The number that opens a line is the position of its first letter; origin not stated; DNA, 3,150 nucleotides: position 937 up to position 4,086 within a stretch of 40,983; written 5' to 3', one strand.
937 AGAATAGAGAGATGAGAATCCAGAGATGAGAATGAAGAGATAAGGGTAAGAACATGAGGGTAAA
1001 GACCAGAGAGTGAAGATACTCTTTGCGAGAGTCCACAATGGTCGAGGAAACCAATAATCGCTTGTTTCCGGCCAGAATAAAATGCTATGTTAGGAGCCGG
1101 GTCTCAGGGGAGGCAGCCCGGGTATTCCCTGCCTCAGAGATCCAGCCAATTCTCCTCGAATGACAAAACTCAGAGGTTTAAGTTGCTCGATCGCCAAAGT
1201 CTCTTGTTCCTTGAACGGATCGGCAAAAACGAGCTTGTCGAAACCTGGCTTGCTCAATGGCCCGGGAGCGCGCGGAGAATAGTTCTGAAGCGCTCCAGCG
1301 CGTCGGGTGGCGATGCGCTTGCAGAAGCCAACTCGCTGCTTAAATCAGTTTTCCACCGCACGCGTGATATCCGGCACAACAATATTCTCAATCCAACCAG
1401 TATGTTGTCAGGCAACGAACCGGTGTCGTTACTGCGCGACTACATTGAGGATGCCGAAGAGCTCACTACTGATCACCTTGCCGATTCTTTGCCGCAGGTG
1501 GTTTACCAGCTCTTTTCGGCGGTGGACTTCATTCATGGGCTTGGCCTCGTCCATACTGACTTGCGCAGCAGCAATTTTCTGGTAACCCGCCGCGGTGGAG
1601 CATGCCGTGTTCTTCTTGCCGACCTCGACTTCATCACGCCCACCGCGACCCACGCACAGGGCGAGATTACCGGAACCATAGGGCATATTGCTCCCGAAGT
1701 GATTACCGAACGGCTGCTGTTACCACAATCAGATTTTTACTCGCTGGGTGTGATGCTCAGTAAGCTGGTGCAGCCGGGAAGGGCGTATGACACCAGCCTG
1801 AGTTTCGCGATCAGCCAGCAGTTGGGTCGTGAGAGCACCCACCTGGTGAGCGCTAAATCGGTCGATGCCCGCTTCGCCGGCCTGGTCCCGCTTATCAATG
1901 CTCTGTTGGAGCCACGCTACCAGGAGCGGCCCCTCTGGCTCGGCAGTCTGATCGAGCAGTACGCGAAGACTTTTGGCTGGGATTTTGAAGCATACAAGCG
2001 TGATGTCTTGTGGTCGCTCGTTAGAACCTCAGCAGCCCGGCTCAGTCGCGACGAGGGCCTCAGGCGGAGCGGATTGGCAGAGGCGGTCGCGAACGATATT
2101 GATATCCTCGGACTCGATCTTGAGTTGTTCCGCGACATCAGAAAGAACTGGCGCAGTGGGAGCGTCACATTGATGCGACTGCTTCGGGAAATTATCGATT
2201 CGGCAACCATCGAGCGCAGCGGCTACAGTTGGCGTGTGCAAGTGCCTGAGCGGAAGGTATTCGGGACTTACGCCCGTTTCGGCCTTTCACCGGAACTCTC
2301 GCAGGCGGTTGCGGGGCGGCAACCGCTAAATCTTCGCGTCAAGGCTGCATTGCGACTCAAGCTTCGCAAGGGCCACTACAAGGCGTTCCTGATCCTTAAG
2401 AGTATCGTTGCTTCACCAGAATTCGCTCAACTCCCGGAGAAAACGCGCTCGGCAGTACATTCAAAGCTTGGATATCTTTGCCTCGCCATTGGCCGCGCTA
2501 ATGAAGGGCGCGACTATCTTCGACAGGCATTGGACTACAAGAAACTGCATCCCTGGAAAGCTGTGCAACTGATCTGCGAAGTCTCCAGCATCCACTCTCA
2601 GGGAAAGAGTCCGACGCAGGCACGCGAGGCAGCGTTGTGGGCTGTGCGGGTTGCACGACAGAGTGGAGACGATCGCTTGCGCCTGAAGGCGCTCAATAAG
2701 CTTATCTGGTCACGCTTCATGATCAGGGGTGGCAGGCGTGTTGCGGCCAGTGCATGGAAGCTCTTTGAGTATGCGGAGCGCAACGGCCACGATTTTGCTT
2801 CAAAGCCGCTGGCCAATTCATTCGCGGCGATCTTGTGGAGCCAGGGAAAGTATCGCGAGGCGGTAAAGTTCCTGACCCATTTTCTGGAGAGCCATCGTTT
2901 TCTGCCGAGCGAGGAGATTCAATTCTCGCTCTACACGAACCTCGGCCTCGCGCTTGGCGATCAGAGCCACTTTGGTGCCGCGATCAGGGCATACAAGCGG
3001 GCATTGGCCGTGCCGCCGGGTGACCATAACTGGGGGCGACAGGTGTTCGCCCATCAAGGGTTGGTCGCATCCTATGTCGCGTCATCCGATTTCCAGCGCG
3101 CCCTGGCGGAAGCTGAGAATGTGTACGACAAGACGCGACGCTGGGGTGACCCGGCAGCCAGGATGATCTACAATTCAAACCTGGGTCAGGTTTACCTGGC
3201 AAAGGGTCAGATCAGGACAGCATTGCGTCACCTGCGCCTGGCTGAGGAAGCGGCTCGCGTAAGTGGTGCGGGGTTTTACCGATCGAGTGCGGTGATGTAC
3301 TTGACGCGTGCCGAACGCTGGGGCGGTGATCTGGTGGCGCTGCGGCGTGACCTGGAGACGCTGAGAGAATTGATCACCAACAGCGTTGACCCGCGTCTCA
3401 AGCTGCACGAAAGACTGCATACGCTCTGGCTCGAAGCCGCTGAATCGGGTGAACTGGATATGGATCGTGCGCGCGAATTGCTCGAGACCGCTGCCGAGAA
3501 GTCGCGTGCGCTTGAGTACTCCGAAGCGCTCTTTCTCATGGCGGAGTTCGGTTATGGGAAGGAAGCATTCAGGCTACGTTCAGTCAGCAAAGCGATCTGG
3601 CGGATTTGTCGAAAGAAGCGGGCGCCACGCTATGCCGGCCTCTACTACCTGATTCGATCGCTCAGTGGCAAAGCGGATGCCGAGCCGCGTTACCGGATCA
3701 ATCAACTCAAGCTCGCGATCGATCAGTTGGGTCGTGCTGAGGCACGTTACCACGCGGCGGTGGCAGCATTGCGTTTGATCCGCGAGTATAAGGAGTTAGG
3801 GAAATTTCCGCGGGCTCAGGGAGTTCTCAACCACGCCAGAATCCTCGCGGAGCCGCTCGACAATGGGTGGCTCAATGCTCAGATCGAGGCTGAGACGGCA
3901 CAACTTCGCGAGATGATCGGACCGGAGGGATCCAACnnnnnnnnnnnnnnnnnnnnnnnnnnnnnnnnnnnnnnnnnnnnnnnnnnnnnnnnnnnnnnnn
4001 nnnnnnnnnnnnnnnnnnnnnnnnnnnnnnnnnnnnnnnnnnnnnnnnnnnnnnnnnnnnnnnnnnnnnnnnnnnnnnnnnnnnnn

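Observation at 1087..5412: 1,441-aa chimeric regulator: degenerate Ser/Thr kinase domain, TPR repeats and GAF domain driving a sigma-54 AAA+ activator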

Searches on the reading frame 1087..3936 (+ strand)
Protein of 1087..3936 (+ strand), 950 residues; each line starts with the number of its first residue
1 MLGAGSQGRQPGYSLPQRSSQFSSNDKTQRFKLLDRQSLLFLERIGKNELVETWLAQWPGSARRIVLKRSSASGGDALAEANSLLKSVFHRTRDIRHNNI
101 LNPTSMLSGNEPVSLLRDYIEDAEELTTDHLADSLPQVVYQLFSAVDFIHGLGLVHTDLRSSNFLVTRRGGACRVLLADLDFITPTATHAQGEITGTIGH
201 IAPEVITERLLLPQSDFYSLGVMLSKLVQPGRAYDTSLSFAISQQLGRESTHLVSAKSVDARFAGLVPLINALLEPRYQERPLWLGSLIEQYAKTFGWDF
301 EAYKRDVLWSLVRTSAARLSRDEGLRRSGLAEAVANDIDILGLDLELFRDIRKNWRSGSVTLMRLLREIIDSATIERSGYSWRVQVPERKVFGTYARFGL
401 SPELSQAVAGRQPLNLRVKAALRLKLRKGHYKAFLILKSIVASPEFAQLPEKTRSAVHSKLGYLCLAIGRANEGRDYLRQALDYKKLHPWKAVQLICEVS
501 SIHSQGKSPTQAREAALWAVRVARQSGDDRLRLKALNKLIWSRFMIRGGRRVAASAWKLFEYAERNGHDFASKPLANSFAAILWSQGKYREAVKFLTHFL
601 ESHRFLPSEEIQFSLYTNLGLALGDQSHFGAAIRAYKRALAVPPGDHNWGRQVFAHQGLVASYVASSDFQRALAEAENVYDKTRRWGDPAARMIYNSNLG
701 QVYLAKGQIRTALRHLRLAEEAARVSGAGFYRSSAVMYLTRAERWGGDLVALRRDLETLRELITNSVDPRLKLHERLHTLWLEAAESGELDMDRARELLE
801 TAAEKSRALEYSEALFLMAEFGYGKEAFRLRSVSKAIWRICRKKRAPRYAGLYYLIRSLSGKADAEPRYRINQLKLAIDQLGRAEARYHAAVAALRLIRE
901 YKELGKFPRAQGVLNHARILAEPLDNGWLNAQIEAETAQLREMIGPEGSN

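Call 8: find_homologous_proteins(query=window:1087-3936:+, max_evalue=0.001)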
Query window:1087-3936:+ (950 aa): 7 proteins with E <= 0.001 among 8000 candidates.
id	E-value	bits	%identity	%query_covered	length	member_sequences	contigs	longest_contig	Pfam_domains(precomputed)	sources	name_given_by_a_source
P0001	0.0e+0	2042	100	97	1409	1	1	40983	PF13185.13,PF13492.13,PF00493.30,PF00004.36,PF14532.13,PF07728.21,PF07714.24,PF00069.32,PF00158.33,PF07724.21,PF25601.2,PF01590.33,PF02954.26,PF00515.35,PF13424.13,PF13181.13,PF01078.28,PF07719.24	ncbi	-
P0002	2.5e-22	97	21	95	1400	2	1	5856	PF00069.32,PF13185.13,PF00158.33,PF17874.8,PF25601.2,PF01590.33,PF02954.26,PF13424.13,PF14938.13,PF14532.13,PF07719.24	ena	-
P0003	6.5e-15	73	25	53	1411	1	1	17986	PF07714.24,PF00069.32,PF13185.13,PF00158.33,PF25601.2,PF01590.33,PF02954.26,PF14532.13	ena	-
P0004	5.7e-5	40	35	11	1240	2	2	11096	PF07714.24,PF00069.32,PF13191.13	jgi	-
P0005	3.4e-4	37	24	24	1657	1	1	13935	PF13185.13,PF13492.13,PF14532.13,PF13191.13,PF13374.13,PF07714.24,PF00069.32,PF00158.33,PF17874.8,PF25601.2,PF01590.33,PF00515.35,PF13424.13,PF13432.13,PF13181.13,PF07719.24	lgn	-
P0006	3.9e-4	37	22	27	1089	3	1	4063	PF10602.16,PF13431.13,PF09976.16,PF07720.19,PF13414.13,PF09509.16,PF13176.13,PF24885.2,PF13428.13,PF13374.13,PF14559.13,PF17874.8,PF00515.35,PF13424.13,PF14938.13,PF13432.13,PF13181.13,PF07719.24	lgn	-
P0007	6.2e-4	36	27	22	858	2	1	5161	PF03704.24,PF13431.13,PF23914.2,PF13414.13,PF13176.13,PF13428.13,PF13374.13,PF14559.13,PF07714.24,PF00069.32,PF13371.13,PF00515.35,PF03109.23,PF12895.14,PF13424.13,PF21033.5,PF13432.13,PF13181.13,PF14561.13,PF07719.24,PF13174.13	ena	-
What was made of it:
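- Checked: The start is most likely TTG 1183, giving 1,409 aa, which is the public gene call (P0001, call 8).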

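Call 12: find_encoding_contigs(protein=P0001, flank=3000, max_places=3)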
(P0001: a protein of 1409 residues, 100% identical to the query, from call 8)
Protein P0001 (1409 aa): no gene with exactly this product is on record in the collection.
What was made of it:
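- Tried and rejected: Exact look-up of the window protein's contig failed (call 12).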

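Call 13: find_encoding_contigs(protein=P0002, flank=10000, max_places=4)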
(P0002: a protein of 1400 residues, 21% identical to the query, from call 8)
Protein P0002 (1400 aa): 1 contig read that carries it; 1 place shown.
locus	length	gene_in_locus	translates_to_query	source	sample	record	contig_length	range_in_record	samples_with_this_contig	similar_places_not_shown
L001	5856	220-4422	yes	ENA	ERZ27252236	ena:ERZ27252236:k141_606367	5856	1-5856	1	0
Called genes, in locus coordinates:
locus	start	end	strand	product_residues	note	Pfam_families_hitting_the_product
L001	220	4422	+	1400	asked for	PF00069:Pkinase, PF13424:TPR_12, PF01590:GAF, PF13185:GAF_2, PF00158:Sigma54_activat, PF14532:Sigma54_activ_2, PF25601:AAA_lid_14, PF02954:HTH_8, +3 more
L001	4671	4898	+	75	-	-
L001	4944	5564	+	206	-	PF08279:HTH_11 (weak)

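Call 14: find_encoding_contigs(protein=P0003, flank=10000, max_places=4)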
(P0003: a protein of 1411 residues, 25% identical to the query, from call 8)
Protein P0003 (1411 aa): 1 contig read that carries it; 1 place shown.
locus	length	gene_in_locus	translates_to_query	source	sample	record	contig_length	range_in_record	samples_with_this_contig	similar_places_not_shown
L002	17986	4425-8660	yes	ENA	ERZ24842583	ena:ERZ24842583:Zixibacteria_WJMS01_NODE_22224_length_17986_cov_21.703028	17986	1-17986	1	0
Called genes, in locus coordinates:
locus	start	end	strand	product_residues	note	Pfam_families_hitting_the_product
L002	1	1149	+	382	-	?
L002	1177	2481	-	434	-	PF08668:HDOD, PF01966:HD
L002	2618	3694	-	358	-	PF13439:Glyco_transf_4, PF13579:Glyco_trans_4_4 (weak), PF20706:GT4-conflict, PF00534:Glycos_transf_1, PF13692:Glyco_trans_1_4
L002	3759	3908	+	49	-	-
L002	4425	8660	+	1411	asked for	PF00069:Pkinase, PF07714:PK_Tyr_Ser-Thr (weak), PF01590:GAF, PF13185:GAF_2 (weak), PF00158:Sigma54_activat, PF14532:Sigma54_activ_2, PF25601:AAA_lid_14, PF02954:HTH_8 (weak)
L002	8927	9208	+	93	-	-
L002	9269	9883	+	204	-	PF08279:HTH_11 (weak)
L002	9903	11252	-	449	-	PF00072:Response_reg, PF00158:Sigma54_activat, PF14532:Sigma54_activ_2, PF07728:AAA_5 (weak), PF25601:AAA_lid_14, PF02954:HTH_8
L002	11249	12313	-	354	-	PF13493:DUF4118 (weak), PF00512:HisKA, PF02518:HATPase_c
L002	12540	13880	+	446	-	PF02321:OEP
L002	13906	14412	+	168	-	PF04945:YHS (weak)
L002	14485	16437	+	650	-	PF19335:HMBD, PF25917:BSH_RND (faint), PF25919:BSH_CusB, PF25973:BSH_CzcB, PF25954:Beta-barrel_RND_2, PF19335:HMBD, PF25975:CzcB_C (weak), PF11827:DUF3347, +1 more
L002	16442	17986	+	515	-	?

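Call 27: search_protein_families(library=ncbifam, proteins=[L001:4944-5561:+, L002:9269-9880:+], max_evalue=1)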
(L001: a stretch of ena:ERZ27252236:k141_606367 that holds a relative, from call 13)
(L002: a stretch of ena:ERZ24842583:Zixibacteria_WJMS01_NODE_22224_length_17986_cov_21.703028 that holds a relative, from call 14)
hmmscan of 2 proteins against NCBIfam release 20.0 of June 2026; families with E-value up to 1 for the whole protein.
L001:4944-5561:+ (206 aa): 1 family
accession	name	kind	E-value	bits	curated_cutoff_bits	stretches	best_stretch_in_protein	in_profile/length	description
NF038279.1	TF_CBS_SpxR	exception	0.22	10.2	600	1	1-40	1-40/427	CBS-HotDog domain-containing transcription factor SpxR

L002:9269-9880:+ (204 aa): 3 families
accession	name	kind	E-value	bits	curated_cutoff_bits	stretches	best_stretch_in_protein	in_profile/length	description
NF053736.1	AcpB_EbpR_MafR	subfamily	0.0031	16.9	130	1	8-65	9-68/481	AcpB/EbpR/MafR family transcriptional regulator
NF008154.0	PRK10906.1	equivalog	0.024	13.9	331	1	9-48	9-48/252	DeoR/GlpR family transcriptional regulator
NF040876.1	RHE_PE00001_fam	equivalog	0.094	11.9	250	1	5-44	316-355/371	RHE_PE00001 family protein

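Call 31: find_homologous_proteins(query=A2, max_evalue=0.001)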
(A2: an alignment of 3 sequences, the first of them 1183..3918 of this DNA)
Query A2 (3 sequences) (912 aa, profile of the alignment): 262 proteins with E <= 0.001 among 8000 candidates; the best 120 are listed.
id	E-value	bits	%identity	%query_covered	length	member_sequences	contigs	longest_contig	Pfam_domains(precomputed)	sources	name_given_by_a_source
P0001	0.0e+0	1289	100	100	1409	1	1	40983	PF13185.13,PF13492.13,PF00493.30,PF00004.36,PF14532.13,PF07728.21,PF07714.24,PF00069.32,PF00158.33,PF07724.21,PF25601.2,PF01590.33,PF02954.26,PF00515.35,PF13424.13,PF13181.13,PF01078.28,PF07719.24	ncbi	-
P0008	2.5e-119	418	20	98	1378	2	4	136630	PF13185.13,PF13492.13,PF14532.13,PF13374.13,PF07714.24,PF00069.32,PF00158.33,PF17874.8,PF25601.2,PF01590.33,PF02954.26,PF00515.35,PF13424.13,PF13181.13,PF07719.24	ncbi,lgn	-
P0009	4.7e-22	96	32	20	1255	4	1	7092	PF07714.24,PF00069.32,PF13424.13,PF13401.13,PF13181.13,PF07719.24,PF13191.13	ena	-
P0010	1.4e-16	78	25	16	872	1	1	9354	PF13431.13,PF01535.27,PF13176.13,PF24885.2,PF13428.13,PF17667.8,PF04733.21,PF13374.13,PF07721.21,PF14559.13,PF07714.24,PF00069.32,PF17874.8,PF00515.35,PF03109.23,PF13424.13,PF13432.13,PF13181.13,PF07719.24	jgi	jgi:non-specific serine/threonine protein kinase/serine/threonine-protein kinase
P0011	6.3e-16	75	24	22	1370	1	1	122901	PF10602.16,PF13176.13,PF13428.13,PF13191.13,PF14559.13,PF07714.24,PF00069.32,PF17874.8,PF00515.35,PF13424.13,PF13432.13,PF13181.13,PF07719.24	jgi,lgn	-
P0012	1.1e-15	75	26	14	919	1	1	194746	PF07714.24,PF00069.32,PF00515.35,PF13424.13,PF13428.13,PF07719.24,PF01636.30,PF13374.13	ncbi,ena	-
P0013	1.2e-14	71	28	16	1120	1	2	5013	PF07714.24,PF00069.32,PF17874.8,PF00515.35,PF13424.13,PF13432.13,PF13181.13,PF07719.24,PF13191.13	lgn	-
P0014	4.6e-14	69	28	11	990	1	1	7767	PF13431.13,PF10952.16,PF13176.13,PF24885.2,PF13428.13,PF25064.2,PF13374.13,PF07721.21,PF14559.13,PF07714.24,PF00069.32,PF17874.8,PF00515.35,PF13424.13,PF13432.13,PF13181.13,PF07719.24,PF01636.30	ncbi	-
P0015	1.6e-13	68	27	15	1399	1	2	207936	PF10602.16,PF13176.13,PF13401.13,PF13428.13,PF13191.13,PF14559.13,PF07714.24,PF00069.32,PF17874.8,PF00515.35,PF13424.13,PF14938.13,PF13432.13,PF13181.13,PF07719.24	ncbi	ncbi:MAG: serine/threonine-protein kinase PknK [Planctomycetota bacterium]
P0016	2.0e-13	67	32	10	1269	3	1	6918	PF07714.24,PF00069.32,PF17874.8,PF00515.35,PF13424.13,PF07719.24,PF13191.13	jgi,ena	jgi:tetratricopeptide (TPR) repeat protein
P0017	2.8e-13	67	31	10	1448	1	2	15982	PF13176.13,PF24885.2,PF00486.35,PF13428.13,PF13374.13,PF14559.13,PF07714.24,PF00069.32,PF17874.8,PF00515.35,PF03109.23,PF12895.14,PF13424.13,PF13432.13,PF13181.13,PF07719.24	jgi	jgi:eukaryotic-like serine/threonine-protein kinase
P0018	3.8e-13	66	30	15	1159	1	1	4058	PF07714.24,PF00069.32,PF17874.8,PF13424.13,PF14531.13,PF07719.24,PF13191.13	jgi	jgi:serine/threonine protein kinase/tetratricopeptide (TPR) repeat protein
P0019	5.3e-13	66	34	10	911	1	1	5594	PF23774.2,PF13431.13,PF13176.13,PF24885.2,PF13428.13,PF13374.13,PF07721.21,PF14559.13,PF07714.24,PF00069.32,PF17874.8,PF00515.35,PF03109.23,PF13424.13,PF13432.13,PF13181.13,PF07719.24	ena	-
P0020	5.5e-13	66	32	11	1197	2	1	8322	PF13431.13,PF13414.13,PF13176.13,PF13428.13,PF13374.13,PF07721.21,PF14559.13,PF07714.24,PF00069.32,PF17874.8,PF00515.35,PF03109.23,PF13424.13,PF14938.13,PF13432.13,PF13181.13,PF07719.24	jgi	-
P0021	7.7e-13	65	30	11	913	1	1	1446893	PF13176.13,PF24885.2,PF13374.13,PF14559.13,PF07714.24,PF00069.32,PF17874.8,PF00515.35,PF03109.23,PF13424.13,PF13432.13,PF13181.13,PF07719.24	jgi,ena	-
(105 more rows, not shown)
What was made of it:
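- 1948..3918 (+): Post-kinase helical/winged-helix-like segment (to about 2412), then a helical-repeat (TPR-like) region. Pfam TPR_12 falls at nt 2815-3012. TPR families in relatives (calls 8, 31).
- On TPR repeat proteins: Several TPR families hit in relatives (calls 8, 31).
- Checked: Relatives hit several TPR families, including TPR_MalT (calls 8, 31).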

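Call 38: find_encoding_contigs(protein=P0008, flank=10000, max_places=4)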
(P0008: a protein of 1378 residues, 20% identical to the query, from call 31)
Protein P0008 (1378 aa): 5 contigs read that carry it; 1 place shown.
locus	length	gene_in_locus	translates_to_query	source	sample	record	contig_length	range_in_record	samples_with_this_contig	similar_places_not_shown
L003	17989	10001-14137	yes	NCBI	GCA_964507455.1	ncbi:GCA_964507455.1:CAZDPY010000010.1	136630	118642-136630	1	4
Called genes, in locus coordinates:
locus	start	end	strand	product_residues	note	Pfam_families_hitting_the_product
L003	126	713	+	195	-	PF04264:YceI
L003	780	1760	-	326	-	PF17874:TPR_MalT (faint), PF00515:TPR_1 (faint), PF07719:TPR_2 (faint), PF13181:TPR_8 (faint), PF13374:TPR_10 (faint), PF13424:TPR_12 (weak), PF13428:TPR_14 (faint), PF13424:TPR_12, +1 more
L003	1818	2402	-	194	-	-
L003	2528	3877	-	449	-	PF18962:Por_Secre_tail (weak), PF13585:CHU_C (weak), PF13860:FlgD_ig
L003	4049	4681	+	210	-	PF02517:Rce1-like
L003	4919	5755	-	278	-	PF16138:DUF4846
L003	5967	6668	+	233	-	PF07610:DUF1573, PF22544:HYDIN_VesB_CFA65-like_Ig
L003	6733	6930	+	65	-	PF04024:PspC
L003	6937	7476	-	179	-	PF00857:Isochorismatase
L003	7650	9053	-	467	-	PF03150:CCP_MauG, PF18962:Por_Secre_tail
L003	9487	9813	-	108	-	-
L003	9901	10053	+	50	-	-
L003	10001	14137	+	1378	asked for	PF00069:Pkinase, PF07714:PK_Tyr_Ser-Thr, PF01590:GAF, PF13185:GAF_2, PF00158:Sigma54_activat, PF14532:Sigma54_activ_2, PF25601:AAA_lid_14, PF02954:HTH_8, +7 more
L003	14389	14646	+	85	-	-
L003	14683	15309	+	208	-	PF08279:HTH_11 (weak)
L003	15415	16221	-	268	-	-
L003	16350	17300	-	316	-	PF25470:DUF7901, PF00404:Dockerin_1 (weak)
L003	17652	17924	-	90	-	PF00404:Dockerin_1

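Call 44: search_protein_representatives(alignment_id=A2)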
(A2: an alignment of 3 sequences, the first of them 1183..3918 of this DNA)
Query: 3 sequences, 905 profile positions. Proteins with E-value up to 0.001 (for the whole library): 212271; up to 1e-10: 13572; up to 1e-30: 210. The best 150 are listed.
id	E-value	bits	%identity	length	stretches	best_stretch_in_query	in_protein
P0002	0.0e+00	1574.2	-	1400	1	1-905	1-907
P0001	0.0e+00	1288.6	-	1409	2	1-634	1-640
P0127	5.2e-258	874.9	-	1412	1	1-905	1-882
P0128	5.2e-177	606.8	-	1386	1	6-901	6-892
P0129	7.2e-170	583.2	-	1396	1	1-903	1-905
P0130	1.2e-167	575.8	-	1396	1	6-902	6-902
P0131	6.1e-166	570.2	-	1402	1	2-896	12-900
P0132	1.6e-164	565.5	-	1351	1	44-904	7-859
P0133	4.0e-163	560.9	-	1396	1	1-902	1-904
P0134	4.2e-163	560.8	-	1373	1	30-903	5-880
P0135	9.0e-162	556.4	-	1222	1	7-902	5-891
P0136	1.2e-158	546.1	-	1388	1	4-897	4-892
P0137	5.1e-157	540.7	-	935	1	1-903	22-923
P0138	1.0e-156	539.7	-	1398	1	1-902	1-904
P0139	1.5e-156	539.2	-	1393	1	5-902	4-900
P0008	7.8e-120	417.6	-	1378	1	7-899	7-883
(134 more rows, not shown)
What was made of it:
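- Family size and collinearity: about 210 representatives at E<=1e-30, nearly all 1,350-1,420 aa (call 44).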
